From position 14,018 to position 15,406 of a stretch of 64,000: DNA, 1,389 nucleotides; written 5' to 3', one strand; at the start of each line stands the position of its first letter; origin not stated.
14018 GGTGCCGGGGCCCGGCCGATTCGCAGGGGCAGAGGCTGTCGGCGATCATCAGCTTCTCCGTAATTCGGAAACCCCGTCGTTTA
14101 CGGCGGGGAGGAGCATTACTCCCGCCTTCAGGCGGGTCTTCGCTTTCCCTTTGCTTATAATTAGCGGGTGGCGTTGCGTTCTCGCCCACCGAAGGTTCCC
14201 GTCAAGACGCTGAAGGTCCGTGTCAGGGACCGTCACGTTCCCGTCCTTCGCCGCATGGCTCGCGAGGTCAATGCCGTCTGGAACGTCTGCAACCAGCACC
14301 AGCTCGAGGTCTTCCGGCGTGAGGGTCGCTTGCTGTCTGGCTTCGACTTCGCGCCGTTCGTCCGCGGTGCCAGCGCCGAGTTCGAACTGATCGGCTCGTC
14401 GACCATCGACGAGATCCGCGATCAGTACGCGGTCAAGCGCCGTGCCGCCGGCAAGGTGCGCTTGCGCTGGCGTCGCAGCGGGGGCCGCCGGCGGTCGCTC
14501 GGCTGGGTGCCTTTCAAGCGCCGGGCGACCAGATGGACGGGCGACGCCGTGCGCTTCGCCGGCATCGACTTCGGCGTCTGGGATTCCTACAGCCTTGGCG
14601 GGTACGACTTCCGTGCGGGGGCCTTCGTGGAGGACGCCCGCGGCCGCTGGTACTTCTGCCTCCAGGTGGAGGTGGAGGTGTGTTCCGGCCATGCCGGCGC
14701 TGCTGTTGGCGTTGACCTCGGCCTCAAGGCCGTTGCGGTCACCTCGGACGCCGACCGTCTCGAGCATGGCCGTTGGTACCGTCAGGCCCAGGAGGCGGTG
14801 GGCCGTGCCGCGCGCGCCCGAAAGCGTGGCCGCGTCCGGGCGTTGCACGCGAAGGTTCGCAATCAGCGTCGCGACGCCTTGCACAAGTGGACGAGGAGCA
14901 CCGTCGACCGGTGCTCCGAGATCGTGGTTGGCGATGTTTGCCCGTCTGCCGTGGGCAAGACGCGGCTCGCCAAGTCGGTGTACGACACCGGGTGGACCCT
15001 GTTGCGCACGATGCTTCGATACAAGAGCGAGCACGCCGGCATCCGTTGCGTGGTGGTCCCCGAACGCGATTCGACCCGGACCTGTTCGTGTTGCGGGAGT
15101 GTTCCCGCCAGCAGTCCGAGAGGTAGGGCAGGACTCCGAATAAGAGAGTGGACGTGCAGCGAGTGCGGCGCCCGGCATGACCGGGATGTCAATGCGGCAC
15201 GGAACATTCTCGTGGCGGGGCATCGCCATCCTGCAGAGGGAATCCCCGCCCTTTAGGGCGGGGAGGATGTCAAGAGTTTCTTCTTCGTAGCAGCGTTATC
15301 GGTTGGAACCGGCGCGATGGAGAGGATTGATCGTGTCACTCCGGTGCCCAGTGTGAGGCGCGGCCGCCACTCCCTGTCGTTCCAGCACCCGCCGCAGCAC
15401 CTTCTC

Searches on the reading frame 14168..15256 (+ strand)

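Call 17: search_protein_families(library=pfam, proteins=[window:14168-15256:+], max_evalue=0.01)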
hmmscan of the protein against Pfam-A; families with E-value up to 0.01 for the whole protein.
window:14168-15256:+ (362 aa): 2 families
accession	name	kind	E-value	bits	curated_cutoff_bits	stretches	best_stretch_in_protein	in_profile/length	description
PF07282.18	Cas12f1-like_TNB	-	5.1e-22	78.2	26.3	1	276-347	1-60/60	Cas12f1-like, TNB domain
PF01385.25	OrfB_IS605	-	8.5e-12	45.8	30.5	1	164-257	3-111/120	Probable transposase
